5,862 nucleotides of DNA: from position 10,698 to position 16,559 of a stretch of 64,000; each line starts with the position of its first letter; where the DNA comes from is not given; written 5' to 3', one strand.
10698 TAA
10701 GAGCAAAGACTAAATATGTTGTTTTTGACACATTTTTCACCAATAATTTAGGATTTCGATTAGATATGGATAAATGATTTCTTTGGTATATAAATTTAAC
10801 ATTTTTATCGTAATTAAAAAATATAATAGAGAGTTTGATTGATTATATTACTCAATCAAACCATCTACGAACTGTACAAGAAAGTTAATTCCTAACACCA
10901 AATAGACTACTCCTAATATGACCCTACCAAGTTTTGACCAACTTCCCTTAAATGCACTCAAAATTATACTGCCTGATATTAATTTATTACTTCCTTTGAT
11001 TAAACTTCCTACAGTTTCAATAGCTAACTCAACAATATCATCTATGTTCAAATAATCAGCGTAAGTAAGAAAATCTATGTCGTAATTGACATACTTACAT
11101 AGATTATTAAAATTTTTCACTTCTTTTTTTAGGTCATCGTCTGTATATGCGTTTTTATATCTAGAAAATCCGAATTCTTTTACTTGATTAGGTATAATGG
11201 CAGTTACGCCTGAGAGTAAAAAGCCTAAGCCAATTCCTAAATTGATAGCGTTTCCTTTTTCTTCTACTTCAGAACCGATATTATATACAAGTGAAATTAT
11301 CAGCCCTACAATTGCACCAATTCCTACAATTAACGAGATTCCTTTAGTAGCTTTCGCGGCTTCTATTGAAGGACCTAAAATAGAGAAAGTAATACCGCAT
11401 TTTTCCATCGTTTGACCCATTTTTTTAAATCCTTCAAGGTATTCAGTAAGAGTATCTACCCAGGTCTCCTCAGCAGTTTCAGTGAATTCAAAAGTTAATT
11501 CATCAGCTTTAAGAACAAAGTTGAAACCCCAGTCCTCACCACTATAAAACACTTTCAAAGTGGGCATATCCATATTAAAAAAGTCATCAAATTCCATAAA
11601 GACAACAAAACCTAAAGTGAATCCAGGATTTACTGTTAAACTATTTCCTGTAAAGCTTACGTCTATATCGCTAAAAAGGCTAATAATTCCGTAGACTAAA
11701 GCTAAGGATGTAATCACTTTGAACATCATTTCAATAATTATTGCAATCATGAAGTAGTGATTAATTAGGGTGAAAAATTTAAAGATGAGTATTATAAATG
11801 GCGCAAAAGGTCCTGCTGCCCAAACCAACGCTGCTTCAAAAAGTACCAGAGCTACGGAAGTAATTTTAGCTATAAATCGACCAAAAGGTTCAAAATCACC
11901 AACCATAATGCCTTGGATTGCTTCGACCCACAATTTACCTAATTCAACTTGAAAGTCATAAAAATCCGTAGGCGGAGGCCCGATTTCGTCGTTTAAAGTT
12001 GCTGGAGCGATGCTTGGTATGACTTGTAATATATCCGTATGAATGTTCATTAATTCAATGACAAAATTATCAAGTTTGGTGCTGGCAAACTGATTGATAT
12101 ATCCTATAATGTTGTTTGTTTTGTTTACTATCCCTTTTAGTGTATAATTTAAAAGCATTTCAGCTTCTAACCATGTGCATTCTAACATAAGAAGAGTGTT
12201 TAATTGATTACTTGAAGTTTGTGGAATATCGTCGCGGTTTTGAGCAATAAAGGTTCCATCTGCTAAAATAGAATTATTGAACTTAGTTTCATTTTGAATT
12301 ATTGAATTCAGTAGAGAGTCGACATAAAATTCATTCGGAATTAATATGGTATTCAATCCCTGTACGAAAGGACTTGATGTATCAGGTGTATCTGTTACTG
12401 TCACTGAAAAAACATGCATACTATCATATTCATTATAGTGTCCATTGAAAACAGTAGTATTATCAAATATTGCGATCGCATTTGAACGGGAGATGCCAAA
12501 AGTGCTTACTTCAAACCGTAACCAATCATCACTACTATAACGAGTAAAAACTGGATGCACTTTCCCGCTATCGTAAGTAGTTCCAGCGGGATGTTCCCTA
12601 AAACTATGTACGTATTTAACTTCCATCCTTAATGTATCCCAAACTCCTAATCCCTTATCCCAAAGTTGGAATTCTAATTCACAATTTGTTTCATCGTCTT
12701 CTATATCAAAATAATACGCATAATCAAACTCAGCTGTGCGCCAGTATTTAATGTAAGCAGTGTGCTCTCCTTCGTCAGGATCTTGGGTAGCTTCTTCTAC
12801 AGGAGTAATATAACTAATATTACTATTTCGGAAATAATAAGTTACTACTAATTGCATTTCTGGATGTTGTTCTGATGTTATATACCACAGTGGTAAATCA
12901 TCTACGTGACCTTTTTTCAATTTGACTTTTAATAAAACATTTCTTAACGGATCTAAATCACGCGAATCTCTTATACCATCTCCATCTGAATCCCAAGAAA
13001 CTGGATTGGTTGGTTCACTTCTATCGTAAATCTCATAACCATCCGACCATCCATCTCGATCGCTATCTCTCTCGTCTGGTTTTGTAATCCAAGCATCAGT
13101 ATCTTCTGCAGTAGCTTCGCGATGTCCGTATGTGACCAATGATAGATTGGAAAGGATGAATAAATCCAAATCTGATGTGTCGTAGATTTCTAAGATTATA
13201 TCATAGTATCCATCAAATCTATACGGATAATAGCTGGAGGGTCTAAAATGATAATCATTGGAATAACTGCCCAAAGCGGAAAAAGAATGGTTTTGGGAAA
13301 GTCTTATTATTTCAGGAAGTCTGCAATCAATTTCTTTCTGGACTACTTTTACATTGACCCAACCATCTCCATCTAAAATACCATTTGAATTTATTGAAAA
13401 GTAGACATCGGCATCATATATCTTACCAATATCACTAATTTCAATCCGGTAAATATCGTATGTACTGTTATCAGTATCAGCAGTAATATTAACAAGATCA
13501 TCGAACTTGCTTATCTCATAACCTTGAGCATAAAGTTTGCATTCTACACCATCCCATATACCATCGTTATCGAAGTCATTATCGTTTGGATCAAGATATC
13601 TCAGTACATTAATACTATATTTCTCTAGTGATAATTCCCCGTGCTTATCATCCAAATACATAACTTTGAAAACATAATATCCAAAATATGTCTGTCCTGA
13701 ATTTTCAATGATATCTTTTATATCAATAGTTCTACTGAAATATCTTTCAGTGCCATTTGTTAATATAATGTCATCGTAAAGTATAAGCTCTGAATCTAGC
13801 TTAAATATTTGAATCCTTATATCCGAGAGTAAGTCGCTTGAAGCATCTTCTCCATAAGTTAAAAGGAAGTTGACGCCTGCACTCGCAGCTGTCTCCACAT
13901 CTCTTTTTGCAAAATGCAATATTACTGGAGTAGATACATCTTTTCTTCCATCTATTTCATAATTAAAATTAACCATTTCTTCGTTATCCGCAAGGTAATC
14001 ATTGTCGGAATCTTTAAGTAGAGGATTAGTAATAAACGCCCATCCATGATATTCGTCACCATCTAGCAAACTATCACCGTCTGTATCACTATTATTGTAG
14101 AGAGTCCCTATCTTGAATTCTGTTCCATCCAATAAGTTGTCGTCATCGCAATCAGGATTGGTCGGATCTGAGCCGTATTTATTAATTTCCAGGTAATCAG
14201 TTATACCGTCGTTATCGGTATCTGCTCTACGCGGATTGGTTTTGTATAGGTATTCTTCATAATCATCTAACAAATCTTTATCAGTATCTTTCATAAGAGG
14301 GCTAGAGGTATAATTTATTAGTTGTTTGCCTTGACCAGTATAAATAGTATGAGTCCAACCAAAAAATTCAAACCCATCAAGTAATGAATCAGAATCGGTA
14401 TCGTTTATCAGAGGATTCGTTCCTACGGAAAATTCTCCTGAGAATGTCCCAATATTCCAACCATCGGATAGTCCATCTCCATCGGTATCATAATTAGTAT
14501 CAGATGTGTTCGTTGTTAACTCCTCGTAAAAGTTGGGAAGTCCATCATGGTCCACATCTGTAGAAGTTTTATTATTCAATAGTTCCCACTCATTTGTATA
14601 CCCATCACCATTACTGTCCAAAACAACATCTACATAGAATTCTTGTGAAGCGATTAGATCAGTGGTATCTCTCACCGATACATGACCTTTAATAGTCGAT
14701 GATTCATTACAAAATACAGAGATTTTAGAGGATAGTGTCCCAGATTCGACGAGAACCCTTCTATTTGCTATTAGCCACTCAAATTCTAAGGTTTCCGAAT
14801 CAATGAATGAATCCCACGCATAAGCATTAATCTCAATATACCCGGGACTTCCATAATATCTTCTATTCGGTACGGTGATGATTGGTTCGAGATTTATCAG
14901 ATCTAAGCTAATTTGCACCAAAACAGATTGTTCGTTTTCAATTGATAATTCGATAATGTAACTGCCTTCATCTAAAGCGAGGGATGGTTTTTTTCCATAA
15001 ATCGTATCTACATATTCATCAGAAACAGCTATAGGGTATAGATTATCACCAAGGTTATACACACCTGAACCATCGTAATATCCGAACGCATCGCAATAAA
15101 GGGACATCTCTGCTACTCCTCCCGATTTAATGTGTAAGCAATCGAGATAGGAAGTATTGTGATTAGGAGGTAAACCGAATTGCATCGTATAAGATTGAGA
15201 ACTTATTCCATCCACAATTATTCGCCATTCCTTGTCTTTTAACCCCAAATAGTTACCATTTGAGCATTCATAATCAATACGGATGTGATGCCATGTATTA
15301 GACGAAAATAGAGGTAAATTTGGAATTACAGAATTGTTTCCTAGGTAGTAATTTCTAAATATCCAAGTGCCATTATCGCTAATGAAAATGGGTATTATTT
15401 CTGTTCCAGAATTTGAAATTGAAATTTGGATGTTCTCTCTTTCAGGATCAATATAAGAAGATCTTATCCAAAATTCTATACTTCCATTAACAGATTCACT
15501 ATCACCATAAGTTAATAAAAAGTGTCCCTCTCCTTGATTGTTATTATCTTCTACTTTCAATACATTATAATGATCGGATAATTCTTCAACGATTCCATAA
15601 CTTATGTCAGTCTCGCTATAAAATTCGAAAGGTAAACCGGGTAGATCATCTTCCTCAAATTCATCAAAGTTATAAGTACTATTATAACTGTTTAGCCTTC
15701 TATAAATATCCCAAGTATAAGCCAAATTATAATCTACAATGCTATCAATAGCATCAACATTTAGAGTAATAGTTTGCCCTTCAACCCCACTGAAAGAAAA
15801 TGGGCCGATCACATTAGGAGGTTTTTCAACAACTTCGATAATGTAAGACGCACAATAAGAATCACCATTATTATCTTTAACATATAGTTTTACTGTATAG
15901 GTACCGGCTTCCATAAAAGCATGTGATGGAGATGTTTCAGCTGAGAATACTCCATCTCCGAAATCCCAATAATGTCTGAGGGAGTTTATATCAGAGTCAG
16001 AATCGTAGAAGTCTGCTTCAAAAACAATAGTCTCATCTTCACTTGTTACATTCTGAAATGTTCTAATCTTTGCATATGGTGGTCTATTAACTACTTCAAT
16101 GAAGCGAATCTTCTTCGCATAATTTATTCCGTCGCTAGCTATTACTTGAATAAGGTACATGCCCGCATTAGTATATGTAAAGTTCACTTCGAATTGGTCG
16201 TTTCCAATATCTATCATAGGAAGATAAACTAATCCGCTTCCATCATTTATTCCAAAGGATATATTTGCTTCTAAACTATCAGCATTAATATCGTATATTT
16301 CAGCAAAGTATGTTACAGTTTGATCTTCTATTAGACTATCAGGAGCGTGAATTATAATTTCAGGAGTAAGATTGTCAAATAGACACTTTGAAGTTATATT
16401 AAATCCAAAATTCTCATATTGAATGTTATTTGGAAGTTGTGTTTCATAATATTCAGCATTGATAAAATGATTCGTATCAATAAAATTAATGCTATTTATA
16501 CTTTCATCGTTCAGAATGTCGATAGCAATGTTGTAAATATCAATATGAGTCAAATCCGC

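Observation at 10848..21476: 3542-aa giant protein built from five copies of a distinctive LamG-like module plus PKD and thrombospondin type-3 repeats, ending in a multi-helix membrane domain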

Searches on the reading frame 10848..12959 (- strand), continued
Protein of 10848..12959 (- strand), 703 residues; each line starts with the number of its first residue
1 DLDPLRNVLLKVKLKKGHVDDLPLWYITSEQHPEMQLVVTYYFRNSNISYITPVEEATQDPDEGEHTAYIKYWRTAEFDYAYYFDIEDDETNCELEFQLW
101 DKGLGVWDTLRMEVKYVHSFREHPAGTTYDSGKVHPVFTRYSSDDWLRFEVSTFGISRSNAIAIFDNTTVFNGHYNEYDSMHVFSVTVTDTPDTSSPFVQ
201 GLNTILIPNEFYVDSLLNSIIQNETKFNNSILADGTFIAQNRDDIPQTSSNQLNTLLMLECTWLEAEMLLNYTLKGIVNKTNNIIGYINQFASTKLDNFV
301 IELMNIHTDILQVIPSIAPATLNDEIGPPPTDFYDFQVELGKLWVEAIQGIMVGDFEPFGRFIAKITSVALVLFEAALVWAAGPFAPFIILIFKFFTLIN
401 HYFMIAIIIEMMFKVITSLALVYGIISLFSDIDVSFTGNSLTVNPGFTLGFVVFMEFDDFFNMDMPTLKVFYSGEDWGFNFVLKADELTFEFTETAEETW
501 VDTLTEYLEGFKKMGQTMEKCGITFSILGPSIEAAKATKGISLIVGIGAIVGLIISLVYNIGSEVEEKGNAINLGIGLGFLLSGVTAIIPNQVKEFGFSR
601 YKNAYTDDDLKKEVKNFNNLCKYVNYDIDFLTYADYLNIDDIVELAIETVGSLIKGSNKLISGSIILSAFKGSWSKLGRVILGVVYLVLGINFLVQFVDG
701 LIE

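Call 84: list_cluster_members(proteins=[P0052, P0061, P0062, P0066, P0073, P0078, P0080, P0109, P0133, P0140])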
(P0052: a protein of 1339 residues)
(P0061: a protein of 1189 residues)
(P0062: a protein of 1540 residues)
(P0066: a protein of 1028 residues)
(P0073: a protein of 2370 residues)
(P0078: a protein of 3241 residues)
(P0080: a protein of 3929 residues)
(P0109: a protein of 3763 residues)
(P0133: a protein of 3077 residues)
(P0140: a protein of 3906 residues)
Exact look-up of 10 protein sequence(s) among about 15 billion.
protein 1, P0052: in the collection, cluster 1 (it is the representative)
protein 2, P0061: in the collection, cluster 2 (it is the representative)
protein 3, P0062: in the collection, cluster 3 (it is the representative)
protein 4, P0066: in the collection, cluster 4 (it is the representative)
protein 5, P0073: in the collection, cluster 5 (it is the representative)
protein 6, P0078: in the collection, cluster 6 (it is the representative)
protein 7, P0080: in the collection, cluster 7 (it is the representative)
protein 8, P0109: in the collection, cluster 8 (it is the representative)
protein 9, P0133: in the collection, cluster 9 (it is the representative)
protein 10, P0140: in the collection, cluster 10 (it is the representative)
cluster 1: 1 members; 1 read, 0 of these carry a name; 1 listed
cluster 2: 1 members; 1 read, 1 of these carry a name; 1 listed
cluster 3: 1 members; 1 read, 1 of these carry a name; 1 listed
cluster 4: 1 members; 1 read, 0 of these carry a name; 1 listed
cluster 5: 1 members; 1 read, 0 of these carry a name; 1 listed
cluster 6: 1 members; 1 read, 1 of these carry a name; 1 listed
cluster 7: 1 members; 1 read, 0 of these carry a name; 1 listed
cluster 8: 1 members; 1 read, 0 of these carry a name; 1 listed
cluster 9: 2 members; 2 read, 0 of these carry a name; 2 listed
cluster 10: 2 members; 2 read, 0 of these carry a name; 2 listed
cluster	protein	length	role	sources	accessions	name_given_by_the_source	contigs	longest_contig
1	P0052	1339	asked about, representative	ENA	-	-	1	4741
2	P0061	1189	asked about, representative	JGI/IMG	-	hypothetical protein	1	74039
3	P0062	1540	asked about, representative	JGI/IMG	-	hypothetical protein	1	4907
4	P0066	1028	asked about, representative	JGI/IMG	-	-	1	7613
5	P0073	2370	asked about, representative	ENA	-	-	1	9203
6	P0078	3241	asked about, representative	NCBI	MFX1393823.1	MAG: LamG-like jellyroll fold domain-containing protein [Promethearchaeota archaeon]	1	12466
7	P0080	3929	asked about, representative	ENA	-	-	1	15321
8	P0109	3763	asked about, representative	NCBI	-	-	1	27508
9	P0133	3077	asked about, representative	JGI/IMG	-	-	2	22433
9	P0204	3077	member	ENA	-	-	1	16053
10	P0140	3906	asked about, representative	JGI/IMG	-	-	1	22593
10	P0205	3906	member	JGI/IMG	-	-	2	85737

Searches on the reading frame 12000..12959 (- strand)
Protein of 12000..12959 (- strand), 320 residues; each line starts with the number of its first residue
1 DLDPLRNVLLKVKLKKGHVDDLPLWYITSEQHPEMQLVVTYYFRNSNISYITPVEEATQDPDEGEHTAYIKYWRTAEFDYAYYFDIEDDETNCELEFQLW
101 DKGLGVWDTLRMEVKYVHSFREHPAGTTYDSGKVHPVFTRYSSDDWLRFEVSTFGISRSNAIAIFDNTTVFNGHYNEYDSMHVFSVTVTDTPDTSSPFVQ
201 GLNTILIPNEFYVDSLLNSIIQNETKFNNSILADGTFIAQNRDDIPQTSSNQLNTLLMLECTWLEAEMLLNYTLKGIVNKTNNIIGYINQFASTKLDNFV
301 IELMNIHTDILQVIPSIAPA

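Call 71: find_related_loci(query=A7, collection=genome_contigs, flank=1000)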
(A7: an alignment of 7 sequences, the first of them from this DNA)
Query A7 (320 aa) in genome_contigs; peptide patterns used: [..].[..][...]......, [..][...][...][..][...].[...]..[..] (x = any residue, [..] = any of these).
11 stretches matched a pattern, but none encodes a relative of the query by tblastn (E <= 1e-3).

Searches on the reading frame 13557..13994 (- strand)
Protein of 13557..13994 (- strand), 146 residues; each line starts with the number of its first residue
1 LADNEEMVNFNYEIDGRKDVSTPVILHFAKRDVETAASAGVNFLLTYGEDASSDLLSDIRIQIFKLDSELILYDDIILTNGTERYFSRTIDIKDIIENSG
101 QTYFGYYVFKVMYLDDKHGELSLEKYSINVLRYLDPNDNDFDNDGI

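Call 48: search_protein_families(library=pfam, proteins=[window:13557-13994:-], max_evalue=1)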
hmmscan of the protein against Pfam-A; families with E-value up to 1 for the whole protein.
seq(146 aa): 0 families

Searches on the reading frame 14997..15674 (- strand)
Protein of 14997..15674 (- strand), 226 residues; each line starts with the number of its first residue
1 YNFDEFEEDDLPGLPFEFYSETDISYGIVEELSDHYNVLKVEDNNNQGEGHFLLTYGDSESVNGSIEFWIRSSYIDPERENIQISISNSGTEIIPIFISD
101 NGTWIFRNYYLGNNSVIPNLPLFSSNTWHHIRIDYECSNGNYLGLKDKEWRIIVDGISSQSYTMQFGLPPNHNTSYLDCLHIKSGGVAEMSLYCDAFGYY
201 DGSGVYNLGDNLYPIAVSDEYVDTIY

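Call 8: search_protein_families(library=pfam, proteins=[window:14997-15674:-], max_evalue=1)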
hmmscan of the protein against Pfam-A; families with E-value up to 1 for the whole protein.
seq(226 aa): 1 family
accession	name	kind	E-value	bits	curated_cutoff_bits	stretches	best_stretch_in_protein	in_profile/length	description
PF13385.13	Laminin_G_3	-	5.3e-06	27.1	27.6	1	53-172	8-115/151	Concanavalin A-like lectin/glucanases superfamily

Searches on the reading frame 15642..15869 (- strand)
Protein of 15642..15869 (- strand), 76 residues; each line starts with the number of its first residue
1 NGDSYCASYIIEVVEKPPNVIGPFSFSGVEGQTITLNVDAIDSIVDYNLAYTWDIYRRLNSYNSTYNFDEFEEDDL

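Call 48: search_protein_families(library=pfam, proteins=[window:15642-15869:-], max_evalue=1)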
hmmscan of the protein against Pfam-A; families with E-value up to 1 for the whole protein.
seq(76 aa): 1 family
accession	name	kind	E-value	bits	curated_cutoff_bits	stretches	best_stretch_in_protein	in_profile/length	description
PF17544.7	DUF5460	-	0.0053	16.3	25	1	5-66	154-215/375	Family of unknown function (DUF5460)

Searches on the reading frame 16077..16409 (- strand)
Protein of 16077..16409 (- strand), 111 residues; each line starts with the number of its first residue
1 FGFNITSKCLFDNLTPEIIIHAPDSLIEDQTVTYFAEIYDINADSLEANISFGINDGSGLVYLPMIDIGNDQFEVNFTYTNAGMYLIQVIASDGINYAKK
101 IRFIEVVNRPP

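Call 48: search_protein_families(library=pfam, proteins=[window:16077-16409:-], max_evalue=1)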
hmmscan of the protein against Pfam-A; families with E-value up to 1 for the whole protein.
seq(111 aa): 5 families
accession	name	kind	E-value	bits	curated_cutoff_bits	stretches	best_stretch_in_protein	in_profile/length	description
PF00801.26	PKD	-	0.0067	16.8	23.5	1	67-105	48-79/80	PKD domain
PF11896.14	GlgE_dom_N_S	-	0.02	15.7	25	1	28-91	23-86/179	Alpha-1,4-glucan:maltose-1-phosphate maltosyltransferase, domain N/S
PF18962.6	Por_Secre_tail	-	0.072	13.8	27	1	48-101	20-73/75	Secretion system C-terminal sorting domain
PF00630.25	Filamin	-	0.17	13.2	26.9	1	55-90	45-81/93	Filamin/ABP280 repeat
PF18911.6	PKD_4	-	0.21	12.1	27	1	15-98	3-75/85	PKD domain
